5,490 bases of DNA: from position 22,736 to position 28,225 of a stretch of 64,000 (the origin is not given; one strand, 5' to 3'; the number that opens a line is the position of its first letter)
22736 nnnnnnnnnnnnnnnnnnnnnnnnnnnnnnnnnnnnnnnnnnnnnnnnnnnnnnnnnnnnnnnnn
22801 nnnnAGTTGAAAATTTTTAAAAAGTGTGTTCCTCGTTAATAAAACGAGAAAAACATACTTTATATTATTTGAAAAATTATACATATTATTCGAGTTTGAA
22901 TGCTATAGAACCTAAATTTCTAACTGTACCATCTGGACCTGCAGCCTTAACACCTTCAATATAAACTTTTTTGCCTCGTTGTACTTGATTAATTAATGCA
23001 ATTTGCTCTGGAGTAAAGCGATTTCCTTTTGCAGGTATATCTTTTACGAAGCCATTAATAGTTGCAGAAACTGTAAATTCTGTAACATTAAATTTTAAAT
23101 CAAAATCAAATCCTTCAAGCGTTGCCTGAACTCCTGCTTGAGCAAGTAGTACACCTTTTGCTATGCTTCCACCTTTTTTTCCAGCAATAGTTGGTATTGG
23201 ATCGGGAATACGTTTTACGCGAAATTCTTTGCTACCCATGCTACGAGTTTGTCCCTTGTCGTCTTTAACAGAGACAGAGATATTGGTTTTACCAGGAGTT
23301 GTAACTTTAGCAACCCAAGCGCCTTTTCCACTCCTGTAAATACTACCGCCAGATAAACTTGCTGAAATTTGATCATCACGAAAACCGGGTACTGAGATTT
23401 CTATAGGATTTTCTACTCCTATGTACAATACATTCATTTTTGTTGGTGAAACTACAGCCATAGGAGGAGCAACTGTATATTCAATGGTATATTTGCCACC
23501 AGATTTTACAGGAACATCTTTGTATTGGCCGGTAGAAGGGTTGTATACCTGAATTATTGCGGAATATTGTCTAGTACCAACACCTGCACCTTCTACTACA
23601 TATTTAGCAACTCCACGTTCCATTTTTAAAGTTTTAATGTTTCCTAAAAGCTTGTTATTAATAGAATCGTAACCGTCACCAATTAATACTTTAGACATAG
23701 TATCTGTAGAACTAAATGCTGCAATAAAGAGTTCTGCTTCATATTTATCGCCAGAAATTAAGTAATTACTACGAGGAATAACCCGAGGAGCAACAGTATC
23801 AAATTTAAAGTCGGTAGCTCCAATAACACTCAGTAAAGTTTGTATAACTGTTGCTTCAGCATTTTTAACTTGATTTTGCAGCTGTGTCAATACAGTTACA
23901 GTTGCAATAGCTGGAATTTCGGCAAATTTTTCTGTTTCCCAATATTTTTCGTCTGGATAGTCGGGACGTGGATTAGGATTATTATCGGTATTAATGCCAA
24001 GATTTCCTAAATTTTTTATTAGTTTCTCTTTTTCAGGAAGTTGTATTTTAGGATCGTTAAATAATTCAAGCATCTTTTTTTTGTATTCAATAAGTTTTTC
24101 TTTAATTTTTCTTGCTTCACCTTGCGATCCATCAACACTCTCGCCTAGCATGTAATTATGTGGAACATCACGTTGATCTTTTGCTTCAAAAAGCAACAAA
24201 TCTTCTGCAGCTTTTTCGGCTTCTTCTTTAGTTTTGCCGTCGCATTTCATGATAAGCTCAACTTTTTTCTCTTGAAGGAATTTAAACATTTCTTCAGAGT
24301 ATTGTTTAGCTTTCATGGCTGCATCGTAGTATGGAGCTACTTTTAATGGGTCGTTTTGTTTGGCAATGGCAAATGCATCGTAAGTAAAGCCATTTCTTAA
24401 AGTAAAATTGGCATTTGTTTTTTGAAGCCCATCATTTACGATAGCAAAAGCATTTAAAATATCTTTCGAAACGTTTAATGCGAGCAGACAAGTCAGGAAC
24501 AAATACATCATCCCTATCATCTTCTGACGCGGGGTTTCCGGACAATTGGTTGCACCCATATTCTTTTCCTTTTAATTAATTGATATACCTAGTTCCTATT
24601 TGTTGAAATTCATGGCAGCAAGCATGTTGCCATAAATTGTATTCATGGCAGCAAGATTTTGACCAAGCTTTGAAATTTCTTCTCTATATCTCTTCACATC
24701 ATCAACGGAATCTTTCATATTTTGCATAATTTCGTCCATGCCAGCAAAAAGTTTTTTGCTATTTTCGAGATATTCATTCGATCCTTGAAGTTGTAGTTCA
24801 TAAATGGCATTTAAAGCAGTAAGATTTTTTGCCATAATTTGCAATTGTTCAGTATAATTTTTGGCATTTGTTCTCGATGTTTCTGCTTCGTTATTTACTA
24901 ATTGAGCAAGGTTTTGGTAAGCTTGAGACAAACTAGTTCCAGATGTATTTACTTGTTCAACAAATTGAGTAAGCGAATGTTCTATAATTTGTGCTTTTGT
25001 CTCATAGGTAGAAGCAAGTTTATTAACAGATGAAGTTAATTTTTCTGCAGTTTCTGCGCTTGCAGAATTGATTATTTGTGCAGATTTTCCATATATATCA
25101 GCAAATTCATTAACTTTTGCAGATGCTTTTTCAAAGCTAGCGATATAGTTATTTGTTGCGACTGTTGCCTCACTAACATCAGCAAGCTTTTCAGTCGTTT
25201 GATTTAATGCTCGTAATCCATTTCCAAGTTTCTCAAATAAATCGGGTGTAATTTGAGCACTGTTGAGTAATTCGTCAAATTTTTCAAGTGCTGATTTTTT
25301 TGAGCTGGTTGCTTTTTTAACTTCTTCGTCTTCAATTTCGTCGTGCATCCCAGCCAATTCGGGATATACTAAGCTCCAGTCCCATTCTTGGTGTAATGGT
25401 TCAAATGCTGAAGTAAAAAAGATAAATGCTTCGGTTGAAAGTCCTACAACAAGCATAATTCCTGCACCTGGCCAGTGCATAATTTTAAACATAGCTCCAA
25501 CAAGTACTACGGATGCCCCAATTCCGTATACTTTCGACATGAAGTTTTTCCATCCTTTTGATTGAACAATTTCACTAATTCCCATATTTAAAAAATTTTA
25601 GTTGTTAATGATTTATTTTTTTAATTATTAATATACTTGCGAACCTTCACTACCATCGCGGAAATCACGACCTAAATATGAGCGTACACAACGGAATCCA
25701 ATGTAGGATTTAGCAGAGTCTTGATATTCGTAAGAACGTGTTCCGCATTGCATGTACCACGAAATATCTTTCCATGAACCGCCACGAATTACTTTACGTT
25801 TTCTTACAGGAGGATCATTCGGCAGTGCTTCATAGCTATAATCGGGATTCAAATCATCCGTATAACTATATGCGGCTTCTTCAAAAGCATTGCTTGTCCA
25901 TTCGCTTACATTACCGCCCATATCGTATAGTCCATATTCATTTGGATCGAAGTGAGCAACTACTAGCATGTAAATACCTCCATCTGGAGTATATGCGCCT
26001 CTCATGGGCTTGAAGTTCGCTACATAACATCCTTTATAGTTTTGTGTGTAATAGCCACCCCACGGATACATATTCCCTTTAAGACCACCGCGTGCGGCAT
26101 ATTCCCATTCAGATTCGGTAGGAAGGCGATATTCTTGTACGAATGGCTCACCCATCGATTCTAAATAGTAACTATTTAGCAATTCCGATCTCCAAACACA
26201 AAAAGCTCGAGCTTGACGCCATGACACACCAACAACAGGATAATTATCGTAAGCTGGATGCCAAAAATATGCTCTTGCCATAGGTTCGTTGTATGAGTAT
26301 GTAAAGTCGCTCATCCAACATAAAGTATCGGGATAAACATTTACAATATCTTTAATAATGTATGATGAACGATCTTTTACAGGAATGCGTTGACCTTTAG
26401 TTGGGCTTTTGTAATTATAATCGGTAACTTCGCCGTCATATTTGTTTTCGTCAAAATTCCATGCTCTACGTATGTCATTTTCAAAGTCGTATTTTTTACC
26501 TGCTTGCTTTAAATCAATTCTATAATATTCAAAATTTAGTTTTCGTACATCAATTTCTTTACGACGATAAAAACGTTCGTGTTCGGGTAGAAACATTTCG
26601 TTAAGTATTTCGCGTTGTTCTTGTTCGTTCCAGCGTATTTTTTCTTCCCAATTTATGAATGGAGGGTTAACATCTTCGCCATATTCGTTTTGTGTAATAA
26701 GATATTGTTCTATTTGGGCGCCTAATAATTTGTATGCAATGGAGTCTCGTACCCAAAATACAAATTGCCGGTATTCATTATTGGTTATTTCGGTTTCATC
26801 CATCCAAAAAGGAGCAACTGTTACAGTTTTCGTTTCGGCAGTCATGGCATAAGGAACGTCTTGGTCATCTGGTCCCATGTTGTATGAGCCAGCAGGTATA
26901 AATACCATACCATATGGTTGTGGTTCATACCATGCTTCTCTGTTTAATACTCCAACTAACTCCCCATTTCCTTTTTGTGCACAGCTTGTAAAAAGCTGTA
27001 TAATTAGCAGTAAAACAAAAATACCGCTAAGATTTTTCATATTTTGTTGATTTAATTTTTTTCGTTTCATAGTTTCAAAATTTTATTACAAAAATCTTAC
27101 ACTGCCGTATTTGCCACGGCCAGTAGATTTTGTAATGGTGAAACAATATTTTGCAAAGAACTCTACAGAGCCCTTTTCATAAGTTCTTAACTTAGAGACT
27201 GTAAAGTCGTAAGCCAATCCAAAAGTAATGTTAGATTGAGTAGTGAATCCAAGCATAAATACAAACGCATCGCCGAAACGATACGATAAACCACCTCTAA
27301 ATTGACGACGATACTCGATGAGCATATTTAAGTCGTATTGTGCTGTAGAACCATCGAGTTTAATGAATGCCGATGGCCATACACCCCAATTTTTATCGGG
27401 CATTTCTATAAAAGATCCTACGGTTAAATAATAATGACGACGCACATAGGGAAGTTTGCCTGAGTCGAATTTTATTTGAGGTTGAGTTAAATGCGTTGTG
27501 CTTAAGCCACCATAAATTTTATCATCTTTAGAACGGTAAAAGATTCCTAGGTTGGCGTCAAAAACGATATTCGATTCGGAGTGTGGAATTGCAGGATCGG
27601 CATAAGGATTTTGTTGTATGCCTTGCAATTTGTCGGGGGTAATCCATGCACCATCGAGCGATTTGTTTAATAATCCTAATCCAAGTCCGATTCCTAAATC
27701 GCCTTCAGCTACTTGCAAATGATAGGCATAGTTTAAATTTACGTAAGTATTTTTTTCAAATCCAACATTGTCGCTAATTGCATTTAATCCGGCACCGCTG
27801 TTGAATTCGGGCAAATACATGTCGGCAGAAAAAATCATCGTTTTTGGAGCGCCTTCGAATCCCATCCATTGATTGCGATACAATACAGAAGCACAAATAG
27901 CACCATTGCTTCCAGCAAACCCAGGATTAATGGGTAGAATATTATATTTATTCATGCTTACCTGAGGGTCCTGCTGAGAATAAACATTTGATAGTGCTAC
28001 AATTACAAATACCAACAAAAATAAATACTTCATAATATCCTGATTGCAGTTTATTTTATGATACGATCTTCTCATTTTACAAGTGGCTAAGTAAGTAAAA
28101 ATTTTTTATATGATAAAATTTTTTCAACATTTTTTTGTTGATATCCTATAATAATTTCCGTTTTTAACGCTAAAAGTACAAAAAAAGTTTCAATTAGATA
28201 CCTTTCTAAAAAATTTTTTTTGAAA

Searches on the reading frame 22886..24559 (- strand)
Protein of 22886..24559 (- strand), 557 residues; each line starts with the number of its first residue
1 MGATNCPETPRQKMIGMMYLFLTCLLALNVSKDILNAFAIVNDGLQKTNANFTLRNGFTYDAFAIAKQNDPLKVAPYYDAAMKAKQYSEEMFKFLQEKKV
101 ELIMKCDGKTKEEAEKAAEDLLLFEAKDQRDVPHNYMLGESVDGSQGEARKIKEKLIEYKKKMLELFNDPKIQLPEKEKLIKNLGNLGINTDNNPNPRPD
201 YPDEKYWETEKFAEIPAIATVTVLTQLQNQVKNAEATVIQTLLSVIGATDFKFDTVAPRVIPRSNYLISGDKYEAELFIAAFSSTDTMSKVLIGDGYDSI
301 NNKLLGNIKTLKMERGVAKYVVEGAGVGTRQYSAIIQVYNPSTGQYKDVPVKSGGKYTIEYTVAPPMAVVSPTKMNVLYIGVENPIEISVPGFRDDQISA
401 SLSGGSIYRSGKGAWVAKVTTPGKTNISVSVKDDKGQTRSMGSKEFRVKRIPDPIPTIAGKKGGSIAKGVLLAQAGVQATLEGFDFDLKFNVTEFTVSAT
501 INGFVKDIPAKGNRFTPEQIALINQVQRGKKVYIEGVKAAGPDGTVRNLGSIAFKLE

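Call 80: search_protein_families(library=pfam, proteins=[window:22886-24559:-], max_evalue=0.00001)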
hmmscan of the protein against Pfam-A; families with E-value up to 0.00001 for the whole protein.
window:22886-24559:- (557 aa): 4 families
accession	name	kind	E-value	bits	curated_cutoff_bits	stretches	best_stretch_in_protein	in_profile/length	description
PF12081.13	GldM_1st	-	1.7e-36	126.5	25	1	33-244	1-193/194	GldM N-terminal domain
PF21602.3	GldM_3rd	-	3.2e-25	88.6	25.2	1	368-449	2-82/82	GldM third domain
PF12080.14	GldM_4th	-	1e-21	78.1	24.6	1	452-555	1-112/114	GldM C-terminal domain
PF21601.3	GldM_2nd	-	2e-11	44.7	24.4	1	248-358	2-95/98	GldM second domain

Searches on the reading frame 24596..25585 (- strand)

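Call 80: search_protein_families(library=pfam, proteins=[window:24596-25585:-], max_evalue=0.00001)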
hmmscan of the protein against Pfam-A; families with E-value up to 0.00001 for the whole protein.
window:24596-25585:- (329 aa): 1 family
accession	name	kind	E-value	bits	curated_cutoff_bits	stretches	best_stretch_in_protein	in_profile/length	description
PF22827.1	GldL_N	-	1.5e-30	105.6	24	1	19-79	1-61/62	GldL N-terminal domain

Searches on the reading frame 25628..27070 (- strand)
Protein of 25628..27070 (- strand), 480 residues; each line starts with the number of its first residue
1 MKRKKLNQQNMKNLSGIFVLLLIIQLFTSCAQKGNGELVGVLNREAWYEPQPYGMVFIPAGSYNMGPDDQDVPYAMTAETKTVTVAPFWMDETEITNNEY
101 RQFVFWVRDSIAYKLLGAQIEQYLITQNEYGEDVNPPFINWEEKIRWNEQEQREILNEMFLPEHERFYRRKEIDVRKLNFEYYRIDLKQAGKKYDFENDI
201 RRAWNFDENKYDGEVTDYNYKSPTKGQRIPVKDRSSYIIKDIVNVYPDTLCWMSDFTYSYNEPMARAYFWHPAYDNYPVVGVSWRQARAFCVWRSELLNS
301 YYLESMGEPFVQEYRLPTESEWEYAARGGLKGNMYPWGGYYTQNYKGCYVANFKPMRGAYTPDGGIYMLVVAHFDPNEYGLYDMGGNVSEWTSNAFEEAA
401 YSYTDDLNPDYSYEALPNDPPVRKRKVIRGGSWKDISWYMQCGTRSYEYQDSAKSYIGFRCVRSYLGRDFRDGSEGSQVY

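Call 80: search_protein_families(library=pfam, proteins=[window:25628-27070:-], max_evalue=0.00001)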
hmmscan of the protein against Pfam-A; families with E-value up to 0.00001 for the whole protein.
window:25628-27070:- (480 aa): 1 family
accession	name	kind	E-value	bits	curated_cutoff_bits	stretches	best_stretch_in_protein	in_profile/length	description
PF03781.23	FGE-sulfatase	-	5.6e-53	180.6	23.3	2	270-463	84-255/255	Sulfatase-modifying factor enzyme 1-like domain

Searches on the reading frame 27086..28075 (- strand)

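Call 80: search_protein_families(library=pfam, proteins=[window:27086-28075:-], max_evalue=0.00001)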
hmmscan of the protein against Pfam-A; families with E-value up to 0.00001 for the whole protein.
window:27086-28075:- (329 aa): 1 family
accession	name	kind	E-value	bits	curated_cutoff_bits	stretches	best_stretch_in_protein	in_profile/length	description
PF11751.14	PorP_SprF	-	3.8e-64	217.3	22.3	1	33-310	3-273/273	Type IX secretion system membrane protein PorP/SprF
